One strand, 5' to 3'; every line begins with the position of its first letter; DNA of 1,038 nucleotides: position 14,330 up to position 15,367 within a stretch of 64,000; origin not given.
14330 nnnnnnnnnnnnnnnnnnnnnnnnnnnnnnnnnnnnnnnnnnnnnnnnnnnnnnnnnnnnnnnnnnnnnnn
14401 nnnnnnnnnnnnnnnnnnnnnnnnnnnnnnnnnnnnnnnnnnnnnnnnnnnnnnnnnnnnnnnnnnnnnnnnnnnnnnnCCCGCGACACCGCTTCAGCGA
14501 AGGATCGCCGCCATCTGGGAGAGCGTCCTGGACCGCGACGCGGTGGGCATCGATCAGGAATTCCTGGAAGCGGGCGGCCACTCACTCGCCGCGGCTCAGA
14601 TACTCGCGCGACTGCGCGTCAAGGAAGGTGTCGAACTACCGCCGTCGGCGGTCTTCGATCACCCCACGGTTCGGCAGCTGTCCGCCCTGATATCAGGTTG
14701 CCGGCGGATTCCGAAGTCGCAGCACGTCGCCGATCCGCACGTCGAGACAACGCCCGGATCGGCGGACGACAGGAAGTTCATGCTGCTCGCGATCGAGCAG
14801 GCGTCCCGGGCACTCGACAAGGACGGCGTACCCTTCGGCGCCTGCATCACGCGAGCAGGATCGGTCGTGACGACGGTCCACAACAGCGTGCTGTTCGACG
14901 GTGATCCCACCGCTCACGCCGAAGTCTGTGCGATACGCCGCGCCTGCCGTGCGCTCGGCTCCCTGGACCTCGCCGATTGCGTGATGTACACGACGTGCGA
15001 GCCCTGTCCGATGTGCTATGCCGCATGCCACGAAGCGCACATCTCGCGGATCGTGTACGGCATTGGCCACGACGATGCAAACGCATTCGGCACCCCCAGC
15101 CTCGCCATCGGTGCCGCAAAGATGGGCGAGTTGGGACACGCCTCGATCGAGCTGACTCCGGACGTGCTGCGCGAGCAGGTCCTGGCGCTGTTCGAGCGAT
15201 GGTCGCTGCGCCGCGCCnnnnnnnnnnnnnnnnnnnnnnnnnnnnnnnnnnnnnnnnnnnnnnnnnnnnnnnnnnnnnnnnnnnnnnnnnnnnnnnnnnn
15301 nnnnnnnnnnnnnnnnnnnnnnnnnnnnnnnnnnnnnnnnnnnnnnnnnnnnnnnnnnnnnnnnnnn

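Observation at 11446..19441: QueD-type carboxy-pterin synthase coupled to an NRPS with an in-line guanine-deaminase-like domain, a candidate pterin/lumazine-carboxamide peptide pathway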

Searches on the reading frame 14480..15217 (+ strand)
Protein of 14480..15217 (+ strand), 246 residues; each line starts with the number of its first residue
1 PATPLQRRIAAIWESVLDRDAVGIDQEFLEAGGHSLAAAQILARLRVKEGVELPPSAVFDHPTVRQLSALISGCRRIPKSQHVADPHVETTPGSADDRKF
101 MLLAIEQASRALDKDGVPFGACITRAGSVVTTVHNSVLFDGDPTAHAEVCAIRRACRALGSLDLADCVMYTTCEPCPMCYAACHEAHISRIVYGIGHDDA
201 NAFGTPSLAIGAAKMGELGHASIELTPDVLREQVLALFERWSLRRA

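Call 34: find_related_loci(query=A1, collection=genome_contigs, flank=10000)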
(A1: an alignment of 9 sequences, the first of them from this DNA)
Query A1 (246 aa) in genome_contigs; peptide patterns used: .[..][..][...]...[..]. (x = any residue, [..] = any of these).
600 stretches matched a pattern (row limit reached: there are more); 596 encode a relative of the query (tblastn E <= 1e-3); the best 80 are kept; 80 distinct loci.
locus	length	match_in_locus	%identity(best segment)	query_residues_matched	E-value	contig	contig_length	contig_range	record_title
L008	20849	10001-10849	36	1-241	1e-48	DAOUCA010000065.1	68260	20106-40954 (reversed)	MAG TPA_asm: Caldilineaceae bacterium isolate H76_764 k137_849327, whole genome shotgun sequence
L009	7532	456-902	47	97-245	5e-47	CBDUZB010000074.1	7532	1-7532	MAG TPA_asm: uncultured bacterium isolate SRR21487743_metabat2_78 genome assembly, contig: ERZ25748485.3677, whole genom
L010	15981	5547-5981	47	97-241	3e-44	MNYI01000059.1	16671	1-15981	MAG: Candidatus Desantisbacteria bacterium CG2_30_40_21 cg2_3.0_scaffold_2997_c, whole genome shotgun sequence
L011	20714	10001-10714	41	9-241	4e-43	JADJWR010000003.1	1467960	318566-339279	MAG: Burkholderiales bacterium isolate Kalu_18-Q3-R12-55_BAT3C.359 tig00100798-10-14680670, whole genome shotgun sequenc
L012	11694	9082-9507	52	97-238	7e-42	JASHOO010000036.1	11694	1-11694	MAG: Bryobacteraceae bacterium isolate JOPF025 JOPF_N042_contig_3006, whole genome shotgun sequence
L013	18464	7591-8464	46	97-241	1e-40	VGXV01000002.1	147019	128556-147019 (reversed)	MAG: Planctomycetota bacterium isolate K_DeepCast_100m_m2_328 K_DeepCast_100m_m2_328_Ga0194127_10000068, whole genome sh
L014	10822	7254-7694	48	92-238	3e-40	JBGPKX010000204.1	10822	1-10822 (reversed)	MAG: Bryobacteraceae bacterium isolate OBJ_0618_7090110_276 k141_7828082_length_10822_cov_59.6259, whole genome shotgun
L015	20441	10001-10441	46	99-245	4e-39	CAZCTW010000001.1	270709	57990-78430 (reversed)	MAG TPA_asm: uncultured Thermofilaceae archaeon isolate SRP141552_co1_150 genome assembly, contig: NODE_5_length_270709_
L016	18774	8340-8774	45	97-241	1e-37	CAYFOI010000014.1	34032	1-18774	MAG TPA_asm: uncultured Candidatus Peribacteria bacterium isolate ERP019367_co2_39 genome assembly, contig: NODE_1033_le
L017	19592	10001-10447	44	97-245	5e-36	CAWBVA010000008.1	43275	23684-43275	MAG: uncultured Methanocellaceae archaeon isolate MFD03899.bin.2.81 genome assembly, contig: contig_32268, whole genome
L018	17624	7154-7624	43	88-245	8e-34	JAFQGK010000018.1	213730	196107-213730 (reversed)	MAG: Bacteroidales bacterium isolate RGIG1796 Goat_Cecum-4__c164843, whole genome shotgun sequence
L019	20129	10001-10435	44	96-241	2e-33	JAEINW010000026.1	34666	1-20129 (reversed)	MAG: Salinivirgaceae bacterium isolate MAG14 NODE_998_length_34666_cov_4.671254, whole genome shotgun sequence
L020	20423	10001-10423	46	101-241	5e-33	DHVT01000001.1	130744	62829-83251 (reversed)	MAG TPA_asm: Firmicutes bacterium UBA5201 UBA5201_contig_4457, whole genome shotgun sequence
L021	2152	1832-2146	53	96-200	4e-33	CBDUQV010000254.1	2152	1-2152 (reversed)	MAG TPA_asm: uncultured bacterium isolate SRR22302361_binner13_Refined_118 genome assembly, contig: ERZ25748748.66044, w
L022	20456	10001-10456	43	94-245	6e-33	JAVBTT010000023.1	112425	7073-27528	MAG: Oscillospiraceae bacterium isolate EPI_MAG_00258 c_000001245884, whole genome shotgun sequence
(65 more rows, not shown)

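Call 45: search_protein_families(library=pfam, proteins=[L008:673-2925:+, L008:3010-4230:+, L008:4388-5383:-, L008:8177-11626:+, L008:11639-13249:+, L008:13339-16689:+, L008:16686-17936:+, L008:17881-19353:+, L008:19446-19883:+, L008:19946-20464:+], max_evalue=0.0001)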
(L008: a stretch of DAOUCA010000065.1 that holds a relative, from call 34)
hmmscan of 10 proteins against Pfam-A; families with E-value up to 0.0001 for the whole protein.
L008:673-2925:+ (750 aa): 4 families
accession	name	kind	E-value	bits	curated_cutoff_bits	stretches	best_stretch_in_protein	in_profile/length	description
PF07690.21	MFS_1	-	1.2e-33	117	33.4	2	21-373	3-345/347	Major Facilitator Superfamily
PF13646.12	HEAT_2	-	3.5e-24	85.3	27.7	3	476-562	1-88/88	HEAT repeats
PF13347.12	MFS_2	-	4.9e-09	35.7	27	1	66-329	55-326/427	MFS/sugar transport protein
PF03130.22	HEAT_PBS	-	1.1e-08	35.1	20.9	0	526-547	5-26/27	PBS lyase HEAT-like repeat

L008:3010-4230:+ (406 aa): 4 families
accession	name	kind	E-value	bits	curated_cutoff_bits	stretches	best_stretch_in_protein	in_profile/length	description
PF07690.21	MFS_1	-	3.6e-51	174.5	33.4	2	18-247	5-235/347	Major Facilitator Superfamily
PF00083.30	Sugar_tr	-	6.1e-13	48.9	22.3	2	251-392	48-194/452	Sugar (and other) transporter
PF12832.13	MFS_1_like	-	4.1e-09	36.4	25.2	1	12-167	215-372/373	MFS_1 like family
PF05977.19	MFS_3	-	4.4e-06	25.9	27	1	37-377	38-382/524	Transmembrane secretion effector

L008:4388-5383:- (331 aa): 1 family
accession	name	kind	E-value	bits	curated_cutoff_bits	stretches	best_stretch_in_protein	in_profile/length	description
PF14520.12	HHH_5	-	2.7e-08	34.6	27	1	243-287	3-49/57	Helix-hairpin-helix domain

L008:8177-11626:+ (1149 aa): 13 families
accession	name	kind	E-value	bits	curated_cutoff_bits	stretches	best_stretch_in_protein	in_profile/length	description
PF00501.34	AMP-binding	-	6.7e-86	288.9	29.9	1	37-397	1-384/384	AMP-binding enzyme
PF00383.29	dCMP_cyt_deam_1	-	1e-24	86.8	25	1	746-844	3-101/102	Cytidine and deoxycytidylate deaminase zinc-binding region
PF14437.12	MafB19-deam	-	1e-22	81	27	1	746-861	2-117/142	MafB19-like deaminase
PF13649.12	Methyltransf_25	-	2.8e-20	73.3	27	1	945-1040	1-97/97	Methyltransferase domain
PF08241.18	Methyltransf_11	-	7.9e-17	62.1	21.2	1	946-1043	1-94/95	Methyltransferase domain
PF00550.31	PP-binding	-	2.3e-14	53.8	20.8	1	616-679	2-67/67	Phosphopantetheine attachment site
PF13847.12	Methyltransf_31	-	1.4e-13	51.2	27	1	940-1057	2-123/145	Methyltransferase domain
PF13193.12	AMP-binding_C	-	1.7e-13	51.7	24.5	1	456-541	1-76/76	AMP-binding enzyme C-terminal domain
PF08242.18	Methyltransf_12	-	1e-11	45.8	30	1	946-1042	1-98/98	Methyltransferase domain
PF13489.12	Methyltransf_23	-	2.2e-10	40.9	27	1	938-1113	19-162/164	Methyltransferase domain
PF01209.24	Ubie_methyltran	-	1.4e-08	34.9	20.1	1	940-1062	46-169/233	ubiE/COQ5 methyltransferase family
PF01728.25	FtsJ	-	5.5e-06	26.9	24.1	1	940-1043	20-136/181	FtsJ-like methyltransferase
PF05175.20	MTS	-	1.3e-05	25.4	23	1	941-1051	31-145/170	Methyltransferase small domain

L008:11639-13249:+ (536 aa): 3 families
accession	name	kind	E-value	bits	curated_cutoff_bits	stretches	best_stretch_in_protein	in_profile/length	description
PF04820.20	Trp_halogenase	-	2.5e-13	50.1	21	0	21-96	1-77/458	Tryptophan halogenase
PF05834.18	Lycopene_cycl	-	2.1e-08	34.1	23.4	0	21-92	1-76/380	Lycopene cyclase protein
PF01266.30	DAO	-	5.7e-06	26.5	27.9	0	21-57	1-35/353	FAD dependent oxidoreductase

L008:13339-16689:+ (1116 aa): 4 families
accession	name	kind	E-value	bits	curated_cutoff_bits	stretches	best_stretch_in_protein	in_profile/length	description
PF00668.25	Condensation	-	4.5e-118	395.3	30.6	1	49-493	4-456/456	Condensation domain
PF00501.34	AMP-binding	-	1.5e-78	264.7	29.9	1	513-853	1-383/384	AMP-binding enzyme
PF13193.12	AMP-binding_C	-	3.5e-15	57.1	24.5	1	922-998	1-76/76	AMP-binding enzyme C-terminal domain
PF00550.31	PP-binding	-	1.5e-14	54.4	20.8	1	1027-1091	1-67/67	Phosphopantetheine attachment site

L008:16686-17936:+ (416 aa): 2 families
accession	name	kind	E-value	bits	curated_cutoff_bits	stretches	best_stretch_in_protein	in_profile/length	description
PF00668.25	Condensation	-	1.3e-66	225.7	30.6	2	222-374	125-276/456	Condensation domain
PF18563.6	TubC_N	-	2.1e-17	63.4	26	1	6-55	3-52/52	TubC N-terminal docking domain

L008:17881-19353:+ (490 aa): 1 family
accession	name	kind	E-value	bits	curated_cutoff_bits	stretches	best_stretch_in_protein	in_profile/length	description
PF00496.27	SBP_bac_5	-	6.4e-74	249.7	32.4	1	39-399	1-351/368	Bacterial extracellular solute-binding proteins, family 5 Middle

L008:19446-19883:+ (145 aa): 1 family
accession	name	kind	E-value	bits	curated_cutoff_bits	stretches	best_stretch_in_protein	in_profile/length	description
PF19300.4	BPD_transp_1_N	-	8.4e-14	52.2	23.8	1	1-102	1-114/114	Binding-prot-dependent transport system membrane comp, N-term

L008:19946-20464:+ (172 aa): 1 family
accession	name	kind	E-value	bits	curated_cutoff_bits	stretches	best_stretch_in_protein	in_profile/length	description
PF00528.27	BPD_transp_1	-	1.1e-34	120.2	26.4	1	10-170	32-183/184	Binding-protein-dependent transport system inner membrane component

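Call 46: search_solved_structures(query=L008:6900-8045:+, max_evalue=1e-10)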
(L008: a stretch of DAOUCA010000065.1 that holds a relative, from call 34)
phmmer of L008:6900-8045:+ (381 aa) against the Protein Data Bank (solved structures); distinct sequences matched with E-value up to 1e-10: 108 (the best 60 are shown).
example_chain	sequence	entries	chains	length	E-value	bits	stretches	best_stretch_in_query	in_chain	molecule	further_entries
1ukw_A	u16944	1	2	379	3.1e-101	342.1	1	2-377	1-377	acyl-CoA dehydrogenase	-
4p13_A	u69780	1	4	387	2.6e-98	332.5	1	3-374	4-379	Medium-chain specific acyl-CoA dehydrogenase, mitochondrial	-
3mdd_A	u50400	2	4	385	5.2e-98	331.5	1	3-374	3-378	MEDIUM CHAIN ACYL-COA DEHYDROGENASE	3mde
1udy_A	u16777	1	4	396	5.7e-98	331.4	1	3-374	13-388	Acyl-CoA dehydrogenase, medium-chain specific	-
1ege_A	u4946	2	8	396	9.9e-98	330.6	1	3-374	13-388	MEDIUM CHAIN ACYL-COA DEHYDROGENASE | Acyl-CoA dehydrogenase, medium-chain specific, mitochondrial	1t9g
2a1t_A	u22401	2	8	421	1.2e-97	330.3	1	3-374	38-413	Acyl-CoA dehydrogenase, medium-chain specific, mitochondrial precursor | Medium-chain specific acyl-CoA dehydrogenase, mitochondrial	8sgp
1egc_A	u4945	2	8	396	9.5e-97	327.4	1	3-374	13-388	MEDIUM CHAIN ACYL-COA DEHYDROGENASE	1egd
5lnx_A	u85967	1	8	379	1.4e-94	320.2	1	6-379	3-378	Acyl-CoA dehydrogenase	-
5ol2_C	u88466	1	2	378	3.6e-89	302.4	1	10-374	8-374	Acyl-CoA dehydrogenase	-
2dvl_A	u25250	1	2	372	2.9e-86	292.9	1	6-375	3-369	Acyl-CoA dehydrogenase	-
1buc_A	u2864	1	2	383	1.4e-85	290.6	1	3-372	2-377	BUTYRYL-COA DEHYDROGENASE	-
4l1f_A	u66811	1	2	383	4.2e-83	282.5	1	3-376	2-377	Acyl-CoA dehydrogenase domain protein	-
3pfd_A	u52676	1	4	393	3.2e-82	279.6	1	4-376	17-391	Acyl-CoA dehydrogenase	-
6fah_C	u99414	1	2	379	4.9e-81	275.7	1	6-376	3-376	Caffeyl-CoA reductase-Etf complex subunit CarC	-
8i4p_A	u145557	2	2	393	1.5e-79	270.8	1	5-376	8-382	Acyl-CoA dehydrogenase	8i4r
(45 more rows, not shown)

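Call 47: search_protein_families(library=ncbifam, proteins=[L008:6900-8045:+, L008:5984-6325:+, L011:8058-8411:+], max_evalue=0.001)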
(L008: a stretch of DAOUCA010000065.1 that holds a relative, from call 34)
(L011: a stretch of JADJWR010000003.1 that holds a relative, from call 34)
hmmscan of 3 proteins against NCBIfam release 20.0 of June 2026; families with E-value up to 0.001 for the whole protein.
L008:6900-8045:+ (381 aa): 22 families
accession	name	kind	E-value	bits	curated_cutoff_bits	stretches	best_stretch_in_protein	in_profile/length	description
NF042972.1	AcrlCoAredClosAcrC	equivalog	2.5e-103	345.7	640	1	3-374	2-374/378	acryloyl-CoA reductase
NF043006.1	CyhCrbnylCoADH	equivalog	1.8e-99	333.3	650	1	7-374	5-373/380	cyclohexane-1-carbonyl-CoA dehydrogenase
NF058590.1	AcCoDHFadEBacil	equivalog_domain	1.8e-83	281.1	600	1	5-376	20-410/586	acyl-CoA dehydrogenase FadE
NF042439.1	SulpropCoADesulf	equivalog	2.6e-78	263.4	600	1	15-374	2-368/379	3-sulfinopropanoyl-CoA desulfinase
NF045652.1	ProlPCPDhRedW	equivalog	6.5e-73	245.7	650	1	8-376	2-373/376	L-prolyl-[peptidyl-carrier protein] dehydrogenase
NF045552.1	GlutCoADH_Des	equivalog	7.1e-73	246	470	1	3-374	2-377/387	glutaryl-CoA dehydrogenase Acd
NF053553.1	prodigi_MBC_PigA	equivalog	2.7e-72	244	500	1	3-376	2-379/381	prodigiosin MBC biosynthesis dehydrogenase PigA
NF008997.0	PRK12341.1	equivalog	6e-62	209.9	537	1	3-368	2-368/382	acyl-CoA dehydrogenase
TIGR03207.1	cyc_hxne_CoA_dh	equivalog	2.5e-58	197.6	575.35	1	6-374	1-369/372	cyclohexanecarboxyl-CoA dehydrogenase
NF002885.1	PRK03354.1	equivalog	9.2e-54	182.9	540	1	3-372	2-369/378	crotonobetainyl-CoA dehydrogenase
NF052270.1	Staph_DH_FadE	equivalog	6e-43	147.1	600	1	98-378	116-395/400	acyl-CoA dehydrogenase FadE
NF049984.1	Rv1679_FadE16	equivalog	1.4e-25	90.3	600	1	29-365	16-354/371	Rv1679 family acyl-CoA dehydrogenase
TIGR04022.1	sulfur_SfnB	equivalog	7.8e-25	87.6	430.9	1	9-340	6-335/391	SfnB family sulfur acquisition oxidoreductase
NF007000.1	PRK09463.1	subfamily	1.3e-24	86.6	600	1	36-372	75-430/726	acyl-CoA dehydrogenase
TIGR03204.1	pimC_large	equivalog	6.3e-22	78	623.85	1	38-297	43-297/395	pimeloyl-CoA dehydrogenase large subunit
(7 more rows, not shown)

L008:5984-6325:+ (114 aa): 2 families
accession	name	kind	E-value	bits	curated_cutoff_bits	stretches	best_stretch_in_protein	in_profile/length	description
TIGR03367.1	queuosine_QueD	equivalog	4.4e-25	87.9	89.25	1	1-91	2-91/92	6-carboxytetrahydropterin synthase QueD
TIGR00039.1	6PTHBS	subfamily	1.8e-20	73.5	125.5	1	1-113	4-120/124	6-pyruvoyl tetrahydropterin synthase/6-carboxytetrahydropterin synthase family protein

L011:8058-8411:+ (117 aa): 2 families
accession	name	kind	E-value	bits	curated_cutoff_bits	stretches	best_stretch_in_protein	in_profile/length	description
TIGR03367.1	queuosine_QueD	equivalog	1.8e-25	89.2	89.25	1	4-93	2-90/92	6-carboxytetrahydropterin synthase QueD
TIGR00039.1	6PTHBS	subfamily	9.3e-23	80.9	125.5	1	1-116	1-120/124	6-pyruvoyl tetrahydropterin synthase/6-carboxytetrahydropterin synthase family protein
